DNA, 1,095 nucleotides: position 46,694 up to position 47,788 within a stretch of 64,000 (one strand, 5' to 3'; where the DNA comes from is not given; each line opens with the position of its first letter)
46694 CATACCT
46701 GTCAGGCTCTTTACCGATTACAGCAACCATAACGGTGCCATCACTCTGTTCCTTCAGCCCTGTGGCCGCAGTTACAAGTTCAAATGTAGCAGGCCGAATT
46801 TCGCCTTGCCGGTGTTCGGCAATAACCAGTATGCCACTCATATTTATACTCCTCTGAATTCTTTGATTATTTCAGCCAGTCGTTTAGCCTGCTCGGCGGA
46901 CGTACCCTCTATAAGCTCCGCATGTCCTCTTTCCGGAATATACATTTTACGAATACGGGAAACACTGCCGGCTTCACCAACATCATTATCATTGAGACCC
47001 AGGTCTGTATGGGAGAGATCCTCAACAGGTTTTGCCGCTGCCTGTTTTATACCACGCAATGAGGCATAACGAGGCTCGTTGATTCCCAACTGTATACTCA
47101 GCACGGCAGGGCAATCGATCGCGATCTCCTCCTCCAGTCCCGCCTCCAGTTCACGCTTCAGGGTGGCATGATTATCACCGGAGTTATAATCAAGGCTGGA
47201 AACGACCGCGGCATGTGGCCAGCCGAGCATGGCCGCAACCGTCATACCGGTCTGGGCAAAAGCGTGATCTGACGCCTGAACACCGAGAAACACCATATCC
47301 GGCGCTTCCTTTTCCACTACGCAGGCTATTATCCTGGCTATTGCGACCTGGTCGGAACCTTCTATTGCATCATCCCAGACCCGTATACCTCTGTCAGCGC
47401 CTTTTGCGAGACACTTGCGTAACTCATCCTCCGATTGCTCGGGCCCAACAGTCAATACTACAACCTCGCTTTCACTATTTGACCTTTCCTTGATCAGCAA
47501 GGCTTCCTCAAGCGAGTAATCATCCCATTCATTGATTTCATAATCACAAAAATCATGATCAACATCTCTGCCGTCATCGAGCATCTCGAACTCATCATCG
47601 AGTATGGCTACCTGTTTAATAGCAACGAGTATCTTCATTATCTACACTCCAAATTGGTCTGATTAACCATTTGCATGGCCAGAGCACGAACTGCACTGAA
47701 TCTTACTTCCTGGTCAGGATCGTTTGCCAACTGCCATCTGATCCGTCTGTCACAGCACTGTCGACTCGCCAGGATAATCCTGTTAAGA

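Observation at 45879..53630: Complete electron path encoded side by side: TMADH-family dehydrogenase -> ETF alpha/beta -> membrane Fe-S/heme-b oxidoreductase, with an LRV-repeat protein in the operon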

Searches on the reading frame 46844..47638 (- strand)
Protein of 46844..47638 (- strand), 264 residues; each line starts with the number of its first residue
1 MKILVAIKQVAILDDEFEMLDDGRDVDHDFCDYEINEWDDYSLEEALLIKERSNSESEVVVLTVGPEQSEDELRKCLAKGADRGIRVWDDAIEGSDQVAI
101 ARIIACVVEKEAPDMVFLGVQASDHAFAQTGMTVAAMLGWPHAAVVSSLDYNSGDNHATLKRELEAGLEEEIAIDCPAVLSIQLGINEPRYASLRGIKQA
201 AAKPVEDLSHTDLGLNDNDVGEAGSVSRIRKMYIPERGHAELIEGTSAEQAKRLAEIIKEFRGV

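Call 3: search_protein_families(library=pfam, proteins=[window:46844-47638:-])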
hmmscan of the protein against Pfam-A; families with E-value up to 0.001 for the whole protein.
window:46844-47638:- (264 aa): 1 family
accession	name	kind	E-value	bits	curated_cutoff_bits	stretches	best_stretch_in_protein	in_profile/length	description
PF01012.27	ETF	-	3e-38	131.9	26.7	1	32-212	10-180/181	Electron transfer flavoprotein domain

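Call 4: search_protein_families(library=ncbifam, proteins=[window:46844-47638:-])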
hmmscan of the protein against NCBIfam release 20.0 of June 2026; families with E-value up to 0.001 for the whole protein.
window:46844-47638:- (264 aa): 5 families
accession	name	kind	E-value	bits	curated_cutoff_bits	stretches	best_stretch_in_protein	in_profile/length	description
NF040731.1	flavo_sub_EftB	exception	3.8e-42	144.4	445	1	3-260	2-256/260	electron transfer flavoprotein subunit beta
NF042971.1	AcrlCoAredClosAcrB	equivalog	7.9e-32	110.3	475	1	1-259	1-261/266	acryloyl-CoA reductase electron transfer subunit gamma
TIGR04503.1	mft_etfB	hypoth_equivalog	3.1e-24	85.8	200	1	29-257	24-267/290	mycofactocin-associated electron transfer flavoprotein beta subunit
NF002888.0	PRK03359.1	subfamily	1.4e-23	83.6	219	1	1-259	1-253/256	putative electron transfer flavoprotein FixA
NF008998.0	PRK12342.1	equivalog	1.2e-22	80.5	338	1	1-260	1-251/254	electron transfer flavoprotein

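Call 7: search_solved_structures(query=window:46844-47638:-, show_alignments=1)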
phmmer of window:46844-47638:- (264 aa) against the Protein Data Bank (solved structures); distinct sequences matched with E-value up to 0.001: 10.
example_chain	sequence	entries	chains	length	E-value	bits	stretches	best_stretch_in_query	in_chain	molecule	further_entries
1o94_C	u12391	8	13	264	2e-111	375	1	1-263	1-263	ELECTRON TRANSFER FLAVOPROTEIN BETA-SUBUNIT | ELECTRON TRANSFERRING FLAVOPROTEIN BETA-SUBUNIT | Electron transfer flavoprotein subunit beta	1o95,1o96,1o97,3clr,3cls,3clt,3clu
1efp_B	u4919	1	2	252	1.3e-34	123.4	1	1-216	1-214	PROTEIN (ELECTRON TRANSFER FLAVOPROTEIN)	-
1efv_B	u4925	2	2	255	2.6e-31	112.6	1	2-216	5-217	ELECTRON TRANSFER FLAVOPROTEIN | Electron transfer flavoprotein beta-subunit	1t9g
2a1t_S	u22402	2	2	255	1.8e-30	109.9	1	2-216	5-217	Electron transfer flavoprotein beta-subunit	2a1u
6fah_B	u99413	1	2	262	2.5e-30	109.4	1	2-256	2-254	Caffeyl-CoA reductase-Etf complex subunit CarD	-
4kpu_B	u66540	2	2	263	1.3e-21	80.8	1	1-244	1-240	Electron transfer flavoprotein alpha/beta-subunit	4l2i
7koe_A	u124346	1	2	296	2.1e-19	73.6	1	34-263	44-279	Electron transfer flavoprotein, beta subunit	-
5ol2_B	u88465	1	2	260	1.2e-18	71.1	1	1-236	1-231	Electron transfer flavoprotein small subunit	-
7qh2_B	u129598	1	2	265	3.7e-17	66.2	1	2-260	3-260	Lactate dehydrogenase (NAD(+),ferredoxin) subunit LctB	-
5ow0_B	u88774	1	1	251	5.8e-07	32.8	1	34-216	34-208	Electron transfer flavoprotein, beta subunit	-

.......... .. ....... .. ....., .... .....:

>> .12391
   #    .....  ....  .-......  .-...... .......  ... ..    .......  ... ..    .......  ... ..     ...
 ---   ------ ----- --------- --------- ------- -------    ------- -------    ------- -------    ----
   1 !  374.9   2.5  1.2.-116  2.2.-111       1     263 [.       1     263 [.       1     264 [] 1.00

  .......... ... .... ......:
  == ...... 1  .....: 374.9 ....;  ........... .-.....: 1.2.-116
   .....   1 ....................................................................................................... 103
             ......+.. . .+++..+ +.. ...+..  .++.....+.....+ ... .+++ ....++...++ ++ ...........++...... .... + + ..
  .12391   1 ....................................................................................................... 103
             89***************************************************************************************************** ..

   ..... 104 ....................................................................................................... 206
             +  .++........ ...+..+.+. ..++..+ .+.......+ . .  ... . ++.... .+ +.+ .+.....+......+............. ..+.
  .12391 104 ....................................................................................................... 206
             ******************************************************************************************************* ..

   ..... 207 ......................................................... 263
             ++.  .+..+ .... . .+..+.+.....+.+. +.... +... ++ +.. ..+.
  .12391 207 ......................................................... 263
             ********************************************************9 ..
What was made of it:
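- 46844..47638 (-): etfB: ETF beta subunit, W3A1 type. 375 bits, residues 1-263, to 1O94 chain C. The recognition-loop motif PRYASL(194)RGIKQA is kept (call 7).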
